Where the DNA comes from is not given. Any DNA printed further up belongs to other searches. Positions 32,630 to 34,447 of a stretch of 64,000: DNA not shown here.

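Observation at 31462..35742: Self-contained three-gene operon of unknown function: VWA/DUF2201-like protein, MoxR-type AAA+ ATPase and a cytoplasmic BspA-type LRR protein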

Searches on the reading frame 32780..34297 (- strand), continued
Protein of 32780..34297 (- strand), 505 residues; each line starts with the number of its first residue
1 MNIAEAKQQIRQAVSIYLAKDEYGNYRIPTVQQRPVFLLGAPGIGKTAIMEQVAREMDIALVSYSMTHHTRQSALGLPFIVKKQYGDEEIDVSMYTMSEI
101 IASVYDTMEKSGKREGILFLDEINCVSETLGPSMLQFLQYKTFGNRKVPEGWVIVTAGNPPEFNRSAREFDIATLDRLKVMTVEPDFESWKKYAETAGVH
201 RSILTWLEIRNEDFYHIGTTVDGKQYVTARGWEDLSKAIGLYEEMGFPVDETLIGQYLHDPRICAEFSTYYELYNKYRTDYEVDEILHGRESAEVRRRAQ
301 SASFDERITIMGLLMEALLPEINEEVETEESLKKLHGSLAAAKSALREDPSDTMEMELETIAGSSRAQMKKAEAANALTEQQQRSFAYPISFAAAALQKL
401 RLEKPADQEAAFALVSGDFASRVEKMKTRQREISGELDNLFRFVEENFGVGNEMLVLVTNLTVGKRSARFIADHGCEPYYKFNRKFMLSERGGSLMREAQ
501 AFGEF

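Call 68: search_protein_families(library=pfam, proteins=[L039:1812-3071:+, L075:8553-10199:+, L054:5957-6931:+, L054:8638-9069:+, L065:8601-9815:+, L070:8668-9813:+, L045:9584-10009:+, L042:8662-9495:-, L036:3394-4161:-, L068:1584-3854:-], max_evalue=0.001)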
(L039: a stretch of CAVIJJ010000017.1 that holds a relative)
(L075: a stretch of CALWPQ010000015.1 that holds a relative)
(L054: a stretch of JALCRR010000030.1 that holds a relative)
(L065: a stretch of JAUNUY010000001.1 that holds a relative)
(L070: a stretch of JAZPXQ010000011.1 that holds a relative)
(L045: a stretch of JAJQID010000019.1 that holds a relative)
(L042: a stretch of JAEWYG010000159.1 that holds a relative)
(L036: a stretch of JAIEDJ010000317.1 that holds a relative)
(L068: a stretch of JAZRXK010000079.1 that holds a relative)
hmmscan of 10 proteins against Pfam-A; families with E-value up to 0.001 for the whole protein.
L039:1812-3071:+ (419 aa): 1 family
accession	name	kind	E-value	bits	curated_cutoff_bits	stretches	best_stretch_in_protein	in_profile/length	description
PF09903.14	DUF2130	-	4.8e-90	301.7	26.7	1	147-403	3-254/255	Uncharacterized protein conserved in bacteria (DUF2130)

L075:8553-10199:+ (548 aa): 4 families
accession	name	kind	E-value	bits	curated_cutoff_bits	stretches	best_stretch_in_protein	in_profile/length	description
PF12796.13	Ank_2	-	5.9e-10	40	27.3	2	85-177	3-81/90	Ankyrin repeats (3 copies)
PF13606.12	Ank_3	-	5.7e-08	32.8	22.3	0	80-105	3-28/30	Ankyrin repeat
PF00023.36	Ank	-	4.2e-06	27.2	21.1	0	82-104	5-27/33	Ankyrin repeat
PF13637.12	Ank_4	-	1.2e-05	26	22.7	0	83-127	1-50/50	Ankyrin repeats (many copies)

L054:5957-6931:+ (324 aa): 0 families

L054:8638-9069:+ (143 aa): 2 families
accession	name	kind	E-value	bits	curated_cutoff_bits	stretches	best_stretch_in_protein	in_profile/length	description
PF12680.13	SnoaL_2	-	1e-12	48.9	27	1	36-123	4-100/102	SnoaL-like domain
PF07366.18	SnoaL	-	5.5e-10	39.6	28.4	1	31-137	2-125/126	SnoaL-like polyketide cyclase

L065:8601-9815:+ (404 aa): 2 families
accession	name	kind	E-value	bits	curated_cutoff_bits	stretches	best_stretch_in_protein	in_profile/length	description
PF00742.24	Homoserine_dh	-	5.3e-61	205.9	22.9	1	129-311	1-173/173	Homoserine dehydrogenase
PF03447.22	NAD_binding_3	-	1.7e-10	42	24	1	10-121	1-116/116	Homoserine dehydrogenase, NAD binding domain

L070:8668-9813:+ (381 aa): 1 family
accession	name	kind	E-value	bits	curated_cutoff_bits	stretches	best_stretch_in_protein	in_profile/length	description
PF01471.23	PG_binding_1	-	2.5e-07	31.2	23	1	216-271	3-56/57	Putative peptidoglycan binding domain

L045:9584-10009:+ (141 aa): 5 families
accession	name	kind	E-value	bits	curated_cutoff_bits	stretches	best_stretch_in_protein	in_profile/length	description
PF01022.26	HTH_5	-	6.7e-17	61.5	22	1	66-111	1-46/47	Bacterial regulatory protein, arsR family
PF12840.13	HTH_20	-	7.9e-06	26.2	27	1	66-111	3-49/51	Helix-turn-helix domain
PF12802.13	MarR_2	-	2.2e-05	25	27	1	69-115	7-55/61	MarR family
PF13412.12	HTH_24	-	0.0002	21.3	21.9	1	66-111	2-48/48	Winged helix-turn-helix DNA-binding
PF13545.12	HTH_Crp_2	-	0.00023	21.5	27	1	84-119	26-60/70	Crp-like helix-turn-helix domain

L042:8662-9495:- (277 aa): 3 families
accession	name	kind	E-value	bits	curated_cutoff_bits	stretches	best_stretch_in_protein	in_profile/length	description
PF07739.18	TipAS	-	2.1e-35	122.2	23.8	1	159-275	1-117/117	TipAS antibiotic-recognition domain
PF13411.12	MerR_1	-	4.1e-16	59.3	21.6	1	28-94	1-67/69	MerR HTH family regulatory protein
PF00376.29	MerR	-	2.1e-13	50.3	28.2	1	32-65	4-38/38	MerR family regulatory protein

L036:3394-4161:- (255 aa): 0 families

L068:1584-3854:- (756 aa): 2 families
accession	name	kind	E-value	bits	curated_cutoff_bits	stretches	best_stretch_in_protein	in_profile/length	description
PF07228.17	SpoIIE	-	4.1e-51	174.1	25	1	421-611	2-191/192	Stage II sporulation protein E (SpoIIE)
PF13581.12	HATPase_c_2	-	3.8e-21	75.8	27.4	1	627-753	1-126/127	Histidine kinase-like ATPase domain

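Call 78: find_encoding_contigs(protein=window:32780-34297:-, flank=3000, max_places=4)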
Protein window:32780-34297:- (505 aa): 23 contigs read that carry it; 4 places shown.
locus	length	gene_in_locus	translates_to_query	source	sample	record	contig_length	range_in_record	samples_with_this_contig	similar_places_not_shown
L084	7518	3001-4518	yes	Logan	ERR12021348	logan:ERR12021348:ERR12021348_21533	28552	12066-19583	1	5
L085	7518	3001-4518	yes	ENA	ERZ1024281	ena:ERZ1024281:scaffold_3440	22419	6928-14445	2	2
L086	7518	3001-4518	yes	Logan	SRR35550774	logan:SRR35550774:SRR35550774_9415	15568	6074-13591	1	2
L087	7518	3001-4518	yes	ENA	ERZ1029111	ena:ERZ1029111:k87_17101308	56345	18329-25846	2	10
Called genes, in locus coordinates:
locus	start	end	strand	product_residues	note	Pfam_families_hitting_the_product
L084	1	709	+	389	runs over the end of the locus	PF01545:Cation_efflux, PF16916:ZT_dimer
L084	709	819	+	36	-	-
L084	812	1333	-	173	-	-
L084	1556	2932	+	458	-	PF09967:DUF2201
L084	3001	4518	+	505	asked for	PF00004:AAA, PF07728:AAA_5 (weak)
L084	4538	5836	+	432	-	PF13306:LRR_5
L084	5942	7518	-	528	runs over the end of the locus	PF13522:GATase_6, PF13537:GATase_7, PF12481:DUF3700 (weak), PF00733:Asn_synthase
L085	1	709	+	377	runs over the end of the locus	PF01545:Cation_efflux, PF16916:ZT_dimer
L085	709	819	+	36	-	-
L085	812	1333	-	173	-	-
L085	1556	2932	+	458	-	PF09967:DUF2201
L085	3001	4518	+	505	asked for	PF00004:AAA, PF07728:AAA_5 (weak)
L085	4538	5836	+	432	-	PF13306:LRR_5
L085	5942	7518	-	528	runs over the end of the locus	PF13522:GATase_6, PF13537:GATase_7, PF12481:DUF3700 (weak), PF00733:Asn_synthase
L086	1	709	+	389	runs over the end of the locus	PF01545:Cation_efflux, PF16916:ZT_dimer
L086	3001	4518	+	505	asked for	PF00004:AAA, PF07728:AAA_5 (weak)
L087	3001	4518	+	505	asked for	PF00004:AAA, PF07728:AAA_5 (weak)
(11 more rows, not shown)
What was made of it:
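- Checked: Independent gene calls on identical metagenome contigs give the same products of 458, 505 and 432 aa (call 78).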

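Call 87: find_encoding_contigs(protein=P0002, flank=3500, max_places=2)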
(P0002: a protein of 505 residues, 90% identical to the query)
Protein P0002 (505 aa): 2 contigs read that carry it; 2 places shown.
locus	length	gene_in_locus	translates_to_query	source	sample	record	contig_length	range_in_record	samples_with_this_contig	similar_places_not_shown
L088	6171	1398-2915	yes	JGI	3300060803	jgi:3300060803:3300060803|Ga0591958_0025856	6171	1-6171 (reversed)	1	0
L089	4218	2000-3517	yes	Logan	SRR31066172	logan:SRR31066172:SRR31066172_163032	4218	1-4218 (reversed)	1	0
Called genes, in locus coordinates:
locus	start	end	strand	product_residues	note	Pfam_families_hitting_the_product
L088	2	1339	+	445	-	?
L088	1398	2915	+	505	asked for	PF20030:bpMoxR (faint), PF00004:AAA (weak), PF07728:AAA_5 (weak)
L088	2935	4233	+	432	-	PF13306:LRR_5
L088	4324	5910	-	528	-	PF13522:GATase_6, PF13537:GATase_7, PF12481:DUF3700, PF00733:Asn_synthase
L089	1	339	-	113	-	?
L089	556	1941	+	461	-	PF09967:DUF2201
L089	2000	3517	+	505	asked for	PF20030:bpMoxR (faint), PF00004:AAA (weak), PF07728:AAA_5 (weak)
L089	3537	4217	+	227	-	?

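Call 88: find_encoding_contigs(protein=P0003, flank=3500, max_places=2)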
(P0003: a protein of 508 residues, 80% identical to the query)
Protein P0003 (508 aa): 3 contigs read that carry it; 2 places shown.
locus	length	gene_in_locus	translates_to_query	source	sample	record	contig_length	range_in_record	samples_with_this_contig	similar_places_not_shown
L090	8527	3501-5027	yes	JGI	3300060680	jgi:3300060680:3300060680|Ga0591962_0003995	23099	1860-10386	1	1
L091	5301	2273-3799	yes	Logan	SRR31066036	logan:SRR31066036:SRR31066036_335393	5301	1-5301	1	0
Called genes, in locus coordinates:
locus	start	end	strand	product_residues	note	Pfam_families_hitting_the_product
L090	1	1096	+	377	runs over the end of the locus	PF01545:Cation_efflux, PF16916:ZT_dimer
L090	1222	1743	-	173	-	-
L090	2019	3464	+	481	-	PF09967:DUF2201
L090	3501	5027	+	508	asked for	PF20030:bpMoxR (faint), PF00004:AAA, PF07728:AAA_5 (weak)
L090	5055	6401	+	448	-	PF13306:LRR_5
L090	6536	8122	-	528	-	PF13522:GATase_6, PF13537:GATase_7, PF12481:DUF3700 (weak), PF00733:Asn_synthase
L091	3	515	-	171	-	?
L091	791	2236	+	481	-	PF09967:DUF2201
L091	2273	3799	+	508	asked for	PF20030:bpMoxR (faint), PF00004:AAA, PF07728:AAA_5 (weak)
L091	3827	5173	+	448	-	PF13306:LRR_5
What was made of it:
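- Synteny with asnB and the CDF transporter is kept in relatives at 80-90% identity (calls 78, 87, 88).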
